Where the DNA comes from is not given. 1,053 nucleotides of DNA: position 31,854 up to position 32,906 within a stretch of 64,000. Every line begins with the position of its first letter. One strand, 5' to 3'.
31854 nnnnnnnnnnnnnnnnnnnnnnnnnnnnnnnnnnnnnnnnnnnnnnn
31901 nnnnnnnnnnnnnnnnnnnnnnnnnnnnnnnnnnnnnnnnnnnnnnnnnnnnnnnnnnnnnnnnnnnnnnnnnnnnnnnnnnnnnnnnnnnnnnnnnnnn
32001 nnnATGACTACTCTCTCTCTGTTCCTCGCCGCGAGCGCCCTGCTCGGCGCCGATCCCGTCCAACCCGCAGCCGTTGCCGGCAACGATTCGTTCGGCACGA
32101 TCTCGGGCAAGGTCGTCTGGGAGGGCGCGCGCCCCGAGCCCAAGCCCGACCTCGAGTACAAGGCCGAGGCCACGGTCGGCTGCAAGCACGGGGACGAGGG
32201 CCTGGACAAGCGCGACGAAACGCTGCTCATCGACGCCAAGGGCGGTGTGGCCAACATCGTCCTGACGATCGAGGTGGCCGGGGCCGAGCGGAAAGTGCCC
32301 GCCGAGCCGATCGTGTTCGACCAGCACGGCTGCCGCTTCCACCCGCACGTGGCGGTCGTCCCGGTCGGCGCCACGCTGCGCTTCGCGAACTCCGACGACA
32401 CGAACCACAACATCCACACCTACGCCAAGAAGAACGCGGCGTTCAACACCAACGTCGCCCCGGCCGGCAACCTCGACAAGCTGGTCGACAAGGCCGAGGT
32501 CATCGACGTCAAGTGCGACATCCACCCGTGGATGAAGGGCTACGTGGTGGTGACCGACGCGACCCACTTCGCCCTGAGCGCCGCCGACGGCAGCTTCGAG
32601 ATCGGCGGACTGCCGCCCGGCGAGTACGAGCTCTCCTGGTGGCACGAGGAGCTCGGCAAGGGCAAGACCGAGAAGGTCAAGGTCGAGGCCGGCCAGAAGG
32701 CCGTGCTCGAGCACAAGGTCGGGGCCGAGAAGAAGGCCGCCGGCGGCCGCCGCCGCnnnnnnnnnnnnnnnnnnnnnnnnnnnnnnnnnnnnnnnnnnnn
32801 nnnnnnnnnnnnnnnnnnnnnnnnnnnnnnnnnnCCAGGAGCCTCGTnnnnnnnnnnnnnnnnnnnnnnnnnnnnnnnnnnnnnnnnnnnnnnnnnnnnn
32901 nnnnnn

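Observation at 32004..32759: Cupredoxin-like terminal gene of the cytochrome operon with amicyanin-type C-x2-H-x2-M and a C-terminal Ig/CarboxypepD_reg-like domain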

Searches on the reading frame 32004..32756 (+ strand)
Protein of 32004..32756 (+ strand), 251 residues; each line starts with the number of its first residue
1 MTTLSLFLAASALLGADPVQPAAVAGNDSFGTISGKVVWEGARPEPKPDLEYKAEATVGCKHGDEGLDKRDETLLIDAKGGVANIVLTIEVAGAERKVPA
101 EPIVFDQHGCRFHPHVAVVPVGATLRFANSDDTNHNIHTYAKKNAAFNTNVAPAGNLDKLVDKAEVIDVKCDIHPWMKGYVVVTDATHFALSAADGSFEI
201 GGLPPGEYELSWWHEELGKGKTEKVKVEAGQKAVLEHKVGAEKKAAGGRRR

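Call 3: search_protein_families(library=pfam, proteins=[window:32004-32756:+], max_evalue=10)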
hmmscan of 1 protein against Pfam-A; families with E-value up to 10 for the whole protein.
window:32004-32756:+ (251 aa): 5 families
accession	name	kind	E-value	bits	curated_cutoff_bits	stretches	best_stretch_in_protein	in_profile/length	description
PF13620.12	CarboxypepD_reg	-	8.9e-07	29.6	32.3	1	181-236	19-78/82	Carboxypeptidase regulatory-like domain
PF14686.12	fn3_3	-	2.5e-05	24.4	24.4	1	193-233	31-73/75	Polysaccharide lyase family 4, domain II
PF13473.12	Cupredoxin_1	-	0.03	14.8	27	1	101-183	23-104/104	Cupredoxin-like domain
PF00127.26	Copper-bind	-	0.065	14.1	21.2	1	109-183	11-98/99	Copper binding proteins, plastocyanin/azurin family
PF09430.16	EMC7_beta-sandw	-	0.11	13.1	26.6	1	181-213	12-46/122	ER membrane protein complex subunit 7, beta-sandwich domain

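Call 4: search_protein_families(library=ncbifam, proteins=[window:32004-32756:+], max_evalue=10)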
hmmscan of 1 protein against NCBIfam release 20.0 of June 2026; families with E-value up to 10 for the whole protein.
window:32004-32756:+ (251 aa): 1 family
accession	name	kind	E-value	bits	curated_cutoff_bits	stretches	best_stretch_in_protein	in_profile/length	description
TIGR02657.1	amicyanin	equivalog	0.005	17.2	110.2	1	119-183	15-82/83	amicyanin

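Call 5: search_solved_structures(query=window:32004-32756:+, max_evalue=10, show_alignments=3)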
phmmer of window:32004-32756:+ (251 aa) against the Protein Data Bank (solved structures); distinct sequences matched with E-value up to 10: 15.
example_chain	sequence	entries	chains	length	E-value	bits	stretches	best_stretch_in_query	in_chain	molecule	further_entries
5fc9_A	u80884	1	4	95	0.00016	24.8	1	105-183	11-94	Blue (Type 1) copper domain protein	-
9cck_A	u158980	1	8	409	0.0034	20.4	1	112-183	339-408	Copper-containing nitrite reductase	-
1sfd_A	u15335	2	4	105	0.048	16.6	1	98-183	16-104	Amicyanin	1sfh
6hbe_A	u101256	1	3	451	0.055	16.4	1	93-131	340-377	Copper-containing nitrite reductase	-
2gb2_A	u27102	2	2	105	0.066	16.2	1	98-183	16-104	Amicyanin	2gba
1sf3_A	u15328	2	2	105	0.066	16.2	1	98-183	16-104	Amicyanin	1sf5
4p5r_A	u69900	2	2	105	0.066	16.1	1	98-183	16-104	Amicyanin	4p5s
2qdv_A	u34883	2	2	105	0.092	15.7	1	98-183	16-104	Amicyanin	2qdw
1mda_A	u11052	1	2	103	0.13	15.2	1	98-183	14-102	AMICYANIN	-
1aac_A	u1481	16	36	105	0.13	15.2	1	98-183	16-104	AMICYANIN | PROTEIN (AMICYANIN)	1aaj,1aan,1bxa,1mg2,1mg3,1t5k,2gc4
3ie9_A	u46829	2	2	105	0.33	13.9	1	98-183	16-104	Amicyanin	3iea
3c75_A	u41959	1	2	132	0.37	13.7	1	84-183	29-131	Amicyanin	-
1id2_A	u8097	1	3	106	0.44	13.4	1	85-183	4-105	AMICYANIN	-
2idt_A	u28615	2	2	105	0.62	13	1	98-183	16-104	Amicyanin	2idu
1gq8_A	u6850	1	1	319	1.7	11.5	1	99-177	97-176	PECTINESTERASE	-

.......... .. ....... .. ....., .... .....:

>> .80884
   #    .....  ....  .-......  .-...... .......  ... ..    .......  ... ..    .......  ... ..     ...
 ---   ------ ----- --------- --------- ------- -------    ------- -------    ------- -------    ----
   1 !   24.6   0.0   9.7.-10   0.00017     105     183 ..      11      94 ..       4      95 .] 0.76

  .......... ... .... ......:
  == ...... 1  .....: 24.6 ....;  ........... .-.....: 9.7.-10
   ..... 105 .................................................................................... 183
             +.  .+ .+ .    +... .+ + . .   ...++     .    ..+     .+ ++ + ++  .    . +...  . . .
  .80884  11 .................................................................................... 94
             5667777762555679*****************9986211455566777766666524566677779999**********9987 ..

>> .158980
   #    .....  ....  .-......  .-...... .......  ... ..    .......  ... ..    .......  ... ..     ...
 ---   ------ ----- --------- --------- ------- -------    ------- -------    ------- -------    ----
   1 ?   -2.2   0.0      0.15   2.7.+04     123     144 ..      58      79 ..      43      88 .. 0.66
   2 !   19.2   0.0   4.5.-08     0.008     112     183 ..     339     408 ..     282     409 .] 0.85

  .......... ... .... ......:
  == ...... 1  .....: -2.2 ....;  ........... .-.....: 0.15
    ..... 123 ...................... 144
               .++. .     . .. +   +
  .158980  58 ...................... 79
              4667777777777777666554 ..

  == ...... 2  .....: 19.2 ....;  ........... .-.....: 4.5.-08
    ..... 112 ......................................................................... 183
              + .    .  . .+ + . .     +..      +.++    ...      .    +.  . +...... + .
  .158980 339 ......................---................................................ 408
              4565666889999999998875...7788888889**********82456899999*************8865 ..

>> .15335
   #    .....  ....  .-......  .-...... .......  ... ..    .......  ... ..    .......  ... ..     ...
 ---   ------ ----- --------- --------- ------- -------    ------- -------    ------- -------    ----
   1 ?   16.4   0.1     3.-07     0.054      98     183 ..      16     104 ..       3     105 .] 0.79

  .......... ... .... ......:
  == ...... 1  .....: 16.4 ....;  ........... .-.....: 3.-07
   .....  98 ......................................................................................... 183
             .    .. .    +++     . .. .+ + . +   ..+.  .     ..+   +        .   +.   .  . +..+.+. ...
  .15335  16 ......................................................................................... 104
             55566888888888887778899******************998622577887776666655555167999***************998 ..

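Call 6: find_homologous_proteins(query=window:32004-32756:+, max_evalue=0.001)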
Query window:32004-32756:+ (251 aa): 587 proteins with E <= 0.001 among 4101 candidates; the best 120 are listed.
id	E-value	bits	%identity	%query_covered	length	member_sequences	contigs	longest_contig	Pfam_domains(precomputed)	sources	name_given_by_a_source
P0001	1.1e-165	567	100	100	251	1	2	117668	PF14686.13,PF13620.13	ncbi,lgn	-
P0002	4.6e-128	444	79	100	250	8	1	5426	PF14686.13,PF13620.13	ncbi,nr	ncbi:MAG: hypothetical protein HOP15_15245 [Planctomycetes bacterium]|nr:hypothetical protein [Planc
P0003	9.2e-128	443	81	92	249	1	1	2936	PF14686.13,PF13620.13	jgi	jgi:plastocyanin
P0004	1.7e-127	442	84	89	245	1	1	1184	PF14686.13,PF13620.13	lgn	-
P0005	1.1e-126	440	81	90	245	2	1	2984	PF14686.13,PF13620.13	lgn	-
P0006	1.4e-124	433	78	100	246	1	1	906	PF14686.13,PF13620.13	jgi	-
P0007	9.7e-123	427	80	93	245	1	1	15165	PF14686.13,PF13620.13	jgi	-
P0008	3.0e-121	422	77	91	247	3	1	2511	PF14686.13,PF13620.13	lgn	-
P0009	2.0e-119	416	77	90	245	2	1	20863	PF14686.13,PF13620.13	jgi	jgi:plastocyanin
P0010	8.6e-118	411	72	100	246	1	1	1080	PF14686.13,PF13620.13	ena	-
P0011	1.5e-115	403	73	100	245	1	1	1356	PF14686.13,PF13620.13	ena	-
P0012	2.2e-115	403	78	90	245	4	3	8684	PF14686.13,PF13620.13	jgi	jgi:plastocyanin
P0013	1.7e-114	400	73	100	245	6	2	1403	PF14686.13,PF13620.13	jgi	jgi:plastocyanin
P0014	1.7e-114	400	73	94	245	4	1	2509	PF14686.13,PF13620.13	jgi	jgi:plastocyanin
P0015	2.5e-114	399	71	100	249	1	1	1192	PF14686.13,PF13620.13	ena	-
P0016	5.3e-112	392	70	100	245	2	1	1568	PF14686.13,PF13620.13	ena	-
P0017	1.1e-111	391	70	100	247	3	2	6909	PF14686.13,PF13620.13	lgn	-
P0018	2.1e-111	390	75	90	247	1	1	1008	PF14686.13,PF13620.13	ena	-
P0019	3.7e-111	389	74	90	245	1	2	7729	PF14686.13,PF13620.13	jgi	jgi:plastocyanin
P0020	4.7e-111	389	73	91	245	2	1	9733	PF14686.13,PF13620.13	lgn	-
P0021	7.7e-111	388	70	94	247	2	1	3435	PF13473.13,PF14686.13,PF13620.13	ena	-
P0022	7.8e-111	388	71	93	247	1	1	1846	PF13473.13,PF14686.13,PF13620.13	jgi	jgi:plastocyanin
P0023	8.6e-111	388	72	90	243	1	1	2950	PF13620.13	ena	-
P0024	1.1e-110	387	71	100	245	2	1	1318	PF13620.13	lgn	-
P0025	1.3e-110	387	69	100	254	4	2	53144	PF14686.13,PF13620.13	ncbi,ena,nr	ncbi:MAG: hypothetical protein EXS08_11635 [Planctomycetes bacterium]|nr:hypothetical protein [Planc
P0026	2.2e-110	386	70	98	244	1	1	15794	PF14686.13,PF13620.13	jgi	jgi:plastocyanin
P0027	6.2e-110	385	68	100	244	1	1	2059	PF14686.13,PF13620.13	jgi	jgi:plastocyanin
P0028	1.5e-109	384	72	90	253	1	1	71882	PF13620.13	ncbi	-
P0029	3.0e-109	383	69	100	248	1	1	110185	PF13620.13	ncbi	-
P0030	3.2e-109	383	69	100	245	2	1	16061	PF13473.13,PF14686.13,PF13620.13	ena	-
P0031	3.7e-109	382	70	100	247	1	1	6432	PF14686.13,PF13620.13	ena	-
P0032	5.3e-109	382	71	98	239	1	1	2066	PF14686.13,PF13620.13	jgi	jgi:plastocyanin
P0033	9.2e-109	381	69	94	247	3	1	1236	PF13473.13,PF14686.13,PF13620.13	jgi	jgi:plastocyanin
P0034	1.1e-108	381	71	90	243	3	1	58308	PF13620.13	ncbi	ncbi:MAG TPA: carboxypeptidase regulatory-like domain-containing protein [Planctomycetota bacterium]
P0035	1.3e-108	381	70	94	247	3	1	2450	PF14686.13,PF13620.13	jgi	-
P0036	2.6e-108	380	67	100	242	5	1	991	PF13620.13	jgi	jgi:plastocyanin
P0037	3.6e-108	379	70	96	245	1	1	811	PF14686.13,PF13620.13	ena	-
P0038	3.6e-108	379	73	88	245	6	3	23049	PF14686.13,PF13620.13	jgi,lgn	-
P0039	6.9e-108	378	71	100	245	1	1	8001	PF14686.13,PF13620.13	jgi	jgi:plastocyanin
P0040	1.9e-107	377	72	90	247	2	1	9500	PF13473.13,PF14686.13,PF13620.13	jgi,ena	-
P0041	2.6e-107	376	66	100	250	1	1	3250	PF14686.13,PF13620.13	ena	-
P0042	3.0e-106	373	68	93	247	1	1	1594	PF13620.13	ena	-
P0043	4.3e-106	372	68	94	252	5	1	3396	PF14686.13,PF13620.13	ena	-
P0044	4.3e-106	372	70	90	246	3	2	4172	PF14686.13,PF13620.13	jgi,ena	jgi:plastocyanin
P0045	1.0e-105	371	72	89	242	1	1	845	PF14686.13,PF13620.13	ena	-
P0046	1.2e-105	371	69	89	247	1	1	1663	PF14686.13,PF13620.13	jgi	-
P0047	2.7e-104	366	71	89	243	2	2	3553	PF14686.13,PF13620.13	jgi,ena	-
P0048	4.5e-104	366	72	89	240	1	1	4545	PF13620.13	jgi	jgi:plastocyanin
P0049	6.1e-104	365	65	100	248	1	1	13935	PF14686.13,PF13620.13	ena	-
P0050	8.5e-104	365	70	92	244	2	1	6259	PF13473.13,PF14686.13,PF13620.13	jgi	jgi:plastocyanin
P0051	1.7e-103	364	69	89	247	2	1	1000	PF14686.13,PF13620.13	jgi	-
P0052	2.1e-103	364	66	100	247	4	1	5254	PF14686.13,PF13620.13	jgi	jgi:plastocyanin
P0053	4.5e-103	362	67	90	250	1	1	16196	PF13620.13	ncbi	-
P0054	7.6e-103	362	66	100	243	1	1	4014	PF13620.13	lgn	-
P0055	1.3e-102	361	65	100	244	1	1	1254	PF14686.13,PF13620.13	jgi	-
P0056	1.0e-101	358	67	94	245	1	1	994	PF13620.13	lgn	-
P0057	4.9e-101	356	68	92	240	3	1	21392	PF13620.13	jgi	jgi:plastocyanin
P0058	9.6e-100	352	68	92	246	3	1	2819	PF13715.13,PF14686.13,PF13620.13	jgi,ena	-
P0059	2.9e-99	350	64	100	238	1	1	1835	PF14686.13,PF13620.13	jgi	jgi:plastocyanin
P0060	7.4e-98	345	61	96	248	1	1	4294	PF14686.13,PF13620.13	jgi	jgi:plastocyanin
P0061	1.1e-97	345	63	100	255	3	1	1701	PF00127.27,PF13473.13,PF14686.13,PF13620.13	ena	-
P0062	1.3e-97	344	61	100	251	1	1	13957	PF14686.13,PF13620.13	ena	-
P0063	3.1e-97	343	69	82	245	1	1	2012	PF14686.13,PF13620.13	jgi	jgi:plastocyanin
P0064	3.4e-96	340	63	98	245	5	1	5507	PF14686.13,PF13620.13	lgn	-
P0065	5.0e-95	336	61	98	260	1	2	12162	PF14686.13,PF13620.13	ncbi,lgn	-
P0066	8.3e-95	335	61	100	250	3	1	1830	PF13620.13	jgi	jgi:plastocyanin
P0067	8.7e-95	335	61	98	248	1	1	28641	PF14686.13,PF13620.13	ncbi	-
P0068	1.9e-94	334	61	95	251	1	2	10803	PF14686.13,PF13620.13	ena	-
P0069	8.8e-94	332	59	93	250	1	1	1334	PF13620.13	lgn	-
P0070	1.5e-93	331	61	94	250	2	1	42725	PF14686.13,PF13620.13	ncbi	-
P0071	1.7e-93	331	59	93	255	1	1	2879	PF13620.13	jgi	jgi:plastocyanin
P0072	2.0e-93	331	60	99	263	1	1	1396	PF14686.13,PF13620.13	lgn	-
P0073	4.0e-92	327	61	97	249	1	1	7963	PF00127.27,PF13473.13,PF14686.13,PF13620.13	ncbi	-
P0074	7.2e-92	326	56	95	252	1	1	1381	PF14686.13,PF13620.13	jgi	-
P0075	7.2e-92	326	56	97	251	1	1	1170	PF14686.13,PF13620.13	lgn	-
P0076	1.1e-91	325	62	89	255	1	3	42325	PF13620.13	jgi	jgi:plastocyanin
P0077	4.1e-90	320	58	100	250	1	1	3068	PF14686.13,PF13620.13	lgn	-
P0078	9.7e-90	319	59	100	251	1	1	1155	PF14686.13,PF13620.13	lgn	-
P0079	1.9e-89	318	58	96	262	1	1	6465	PF14686.13,PF13620.13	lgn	-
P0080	2.2e-89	318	64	89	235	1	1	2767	PF13473.13,PF14686.13,PF13620.13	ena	-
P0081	6.1e-89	316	59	96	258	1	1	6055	PF13620.13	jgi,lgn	-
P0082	9.5e-89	315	61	91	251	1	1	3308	PF14686.13,PF13620.13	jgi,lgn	-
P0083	2.6e-88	314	61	89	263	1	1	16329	PF00127.27,PF14686.13,PF13620.13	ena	-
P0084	3.2e-88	314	61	89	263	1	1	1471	PF00127.27,PF13620.13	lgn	-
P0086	4.2e-88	313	61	85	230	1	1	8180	PF00127.27,PF14686.13,PF13620.13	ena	-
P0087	5.8e-88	313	59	100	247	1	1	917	PF14686.13,PF13620.13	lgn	-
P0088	5.9e-88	313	60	96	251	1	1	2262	PF14686.13,PF13620.13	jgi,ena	-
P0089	1.2e-87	312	60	92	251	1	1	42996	PF14686.13,PF13620.13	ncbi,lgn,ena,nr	ncbi:MAG TPA: hypothetical protein ENJ09_16385 [Planctomycetes bacterium]|nr:hypothetical protein [P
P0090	1.5e-87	312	60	95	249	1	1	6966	PF13620.13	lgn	-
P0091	6.3e-87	310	57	92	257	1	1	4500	PF14686.13,PF13620.13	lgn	-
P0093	1.9e-86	308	89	60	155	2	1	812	PF14686.13,PF13620.13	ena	-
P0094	1.5e-85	305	59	86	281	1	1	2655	PF00127.27,PF13473.13,PF14686.13,PF13620.13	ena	-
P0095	2.2e-84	301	62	86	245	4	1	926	PF14686.13,PF13620.13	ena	-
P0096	3.9e-84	300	59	90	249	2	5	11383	PF14686.13,PF13620.13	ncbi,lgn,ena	-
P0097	5.1e-84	300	56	97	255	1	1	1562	PF13620.13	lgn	-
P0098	9.9e-84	299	56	100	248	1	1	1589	PF00127.27,PF14686.13,PF13620.13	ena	-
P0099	1.4e-83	299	56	93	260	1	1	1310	PF13473.13,PF14686.13,PF13620.13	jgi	-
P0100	9.4e-83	296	54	100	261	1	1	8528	PF13473.13,PF14686.13,PF13620.13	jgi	jgi:plastocyanin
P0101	9.9e-83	296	78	65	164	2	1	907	PF13473.13,PF14686.13,PF13620.13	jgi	jgi:plastocyanin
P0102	1.6e-82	295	56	94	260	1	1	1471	PF13715.13,PF00127.27,PF14686.13,PF13620.13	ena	-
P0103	6.2e-82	293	57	94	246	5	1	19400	PF14686.13,PF13620.13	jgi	-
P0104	7.8e-82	293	54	95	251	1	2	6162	PF00127.27,PF13620.13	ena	-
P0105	2.5e-81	291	56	95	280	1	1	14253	PF14686.13,PF13620.13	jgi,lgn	-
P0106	3.7e-81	291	58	89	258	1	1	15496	PF13620.13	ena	-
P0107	2.0e-79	285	57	84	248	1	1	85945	PF13620.13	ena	-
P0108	4.2e-79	284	55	100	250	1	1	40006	PF13620.13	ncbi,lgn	ncbi:MAG: carboxypeptidase regulatory-like domain-containing protein [Planctomycetota bacterium]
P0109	1.1e-78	283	54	96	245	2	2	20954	PF00127.27,PF14686.13,PF13620.13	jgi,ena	-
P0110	4.5e-77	277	53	93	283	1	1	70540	PF14686.13,PF13620.13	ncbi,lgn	-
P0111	4.1e-76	274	52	96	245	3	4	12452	PF14686.13,PF13620.13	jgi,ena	-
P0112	1.3e-75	272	56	88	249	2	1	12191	PF13620.13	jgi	jgi:plastocyanin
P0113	1.4e-75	272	51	100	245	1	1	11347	PF13620.13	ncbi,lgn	-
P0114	3.7e-75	271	55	83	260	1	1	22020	PF00127.27,PF13473.13,PF14686.13,PF13620.13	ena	-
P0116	5.5e-73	264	54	83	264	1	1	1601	PF13473.13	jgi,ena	-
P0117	2.3e-72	262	52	100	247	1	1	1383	PF13620.13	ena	-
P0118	1.9e-71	259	52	98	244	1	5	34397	PF00127.27,PF13620.13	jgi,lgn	jgi:plastocyanin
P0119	2.6e-71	258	53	83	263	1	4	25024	PF13473.13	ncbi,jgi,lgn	ncbi:MAG: plastocyanin [Planctomycetota bacterium]|jgi:plastocyanin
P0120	1.0e-70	256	55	85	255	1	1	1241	PF14686.13,PF13620.13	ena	-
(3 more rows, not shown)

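Call 12: find_encoding_contigs(protein=P0001, flank=10000, max_places=3)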
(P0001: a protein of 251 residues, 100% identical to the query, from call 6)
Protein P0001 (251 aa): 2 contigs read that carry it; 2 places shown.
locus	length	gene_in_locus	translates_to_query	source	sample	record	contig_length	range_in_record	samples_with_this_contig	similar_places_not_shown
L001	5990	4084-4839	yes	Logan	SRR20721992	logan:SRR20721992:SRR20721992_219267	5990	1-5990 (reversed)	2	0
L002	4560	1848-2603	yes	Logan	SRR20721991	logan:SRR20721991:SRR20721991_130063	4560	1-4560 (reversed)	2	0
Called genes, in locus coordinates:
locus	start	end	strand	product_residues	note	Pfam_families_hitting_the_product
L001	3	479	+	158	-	?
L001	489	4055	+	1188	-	PF02433:FixO (faint), PF13442:Cytochrome_CBB3 (faint), PF00034:Cytochrom_C (weak)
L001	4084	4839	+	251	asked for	PF14686:fn3_3 (faint), PF13620:CarboxypepD_reg (weak)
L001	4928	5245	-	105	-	-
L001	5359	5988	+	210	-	?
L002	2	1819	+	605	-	?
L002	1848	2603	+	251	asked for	PF14686:fn3_3 (faint), PF13620:CarboxypepD_reg (weak)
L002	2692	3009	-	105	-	-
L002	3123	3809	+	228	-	PF13482:RNase_H_2, PF10108:DNA_pol_B_exo2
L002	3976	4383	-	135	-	PF02410:RsfS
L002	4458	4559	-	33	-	?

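Call 13: find_encoding_contigs(protein=P0110, flank=8000, max_places=1)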
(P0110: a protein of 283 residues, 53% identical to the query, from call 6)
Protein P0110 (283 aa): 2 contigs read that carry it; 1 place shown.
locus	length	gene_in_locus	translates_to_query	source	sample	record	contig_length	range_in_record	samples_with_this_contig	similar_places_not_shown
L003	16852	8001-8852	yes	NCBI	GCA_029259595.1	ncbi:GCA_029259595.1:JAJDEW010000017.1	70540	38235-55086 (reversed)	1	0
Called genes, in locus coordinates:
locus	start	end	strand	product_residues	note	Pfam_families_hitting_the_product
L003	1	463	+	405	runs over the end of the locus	PF00365:PFK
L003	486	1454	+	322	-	PF13646:HEAT_2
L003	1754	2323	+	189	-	PF00355:Rieske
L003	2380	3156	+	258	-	PF00033:Cytochrome_B, PF14358:DUF4405 (weak), PF13631:Cytochrom_B_N_2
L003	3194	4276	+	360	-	PF00032:Cytochrom_B_C (weak)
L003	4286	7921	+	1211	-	PF13442:Cytochrome_CBB3 (faint), PF14537:Cytochrom_c3_2 (faint), PF02433:FixO (faint), PF00034:Cytochrom_C (weak)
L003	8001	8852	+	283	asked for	PF13620:CarboxypepD_reg (weak), PF14686:fn3_3 (weak)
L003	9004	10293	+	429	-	PF00595:PDZ, PF13180:PDZ_2, PF14685:PDZ_Tricorn (faint), PF17820:PDZ_6, PF00595:PDZ, PF13180:PDZ_2, PF17820:PDZ_6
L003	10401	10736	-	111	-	-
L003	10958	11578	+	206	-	-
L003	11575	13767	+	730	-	PF00413:Peptidase_M10, PF13620:CarboxypepD_reg, PF01833:TIG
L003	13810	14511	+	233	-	PF13482:RNase_H_2 (weak), PF10108:DNA_pol_B_exo2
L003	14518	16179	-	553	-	-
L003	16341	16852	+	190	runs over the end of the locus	PF10137:CAP12-PCTIR_TIR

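Call 14: find_encoding_contigs(protein=P0119, flank=8000, max_places=1)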
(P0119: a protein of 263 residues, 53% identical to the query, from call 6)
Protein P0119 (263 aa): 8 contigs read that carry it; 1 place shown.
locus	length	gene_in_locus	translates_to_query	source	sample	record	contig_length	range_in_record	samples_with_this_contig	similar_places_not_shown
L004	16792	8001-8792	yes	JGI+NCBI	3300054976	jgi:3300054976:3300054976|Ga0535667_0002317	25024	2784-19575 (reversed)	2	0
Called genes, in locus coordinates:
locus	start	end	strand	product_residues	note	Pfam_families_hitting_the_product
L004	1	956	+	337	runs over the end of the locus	PF13646:HEAT_2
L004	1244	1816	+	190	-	PF00355:Rieske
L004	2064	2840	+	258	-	PF00033:Cytochrome_B, PF13631:Cytochrom_B_N_2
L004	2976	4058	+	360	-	-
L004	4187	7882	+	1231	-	PF00034:Cytochrom_C (faint), PF13442:Cytochrome_CBB3 (faint), PF02433:FixO (faint)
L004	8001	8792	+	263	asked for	PF13473:Cupredoxin_1 (faint)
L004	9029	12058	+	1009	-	-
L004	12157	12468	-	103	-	-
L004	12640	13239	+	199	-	-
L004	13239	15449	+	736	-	PF00413:Peptidase_M10, PF13620:CarboxypepD_reg, PF01833:TIG (weak)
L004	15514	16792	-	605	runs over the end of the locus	PF03928:HbpS-like (faint)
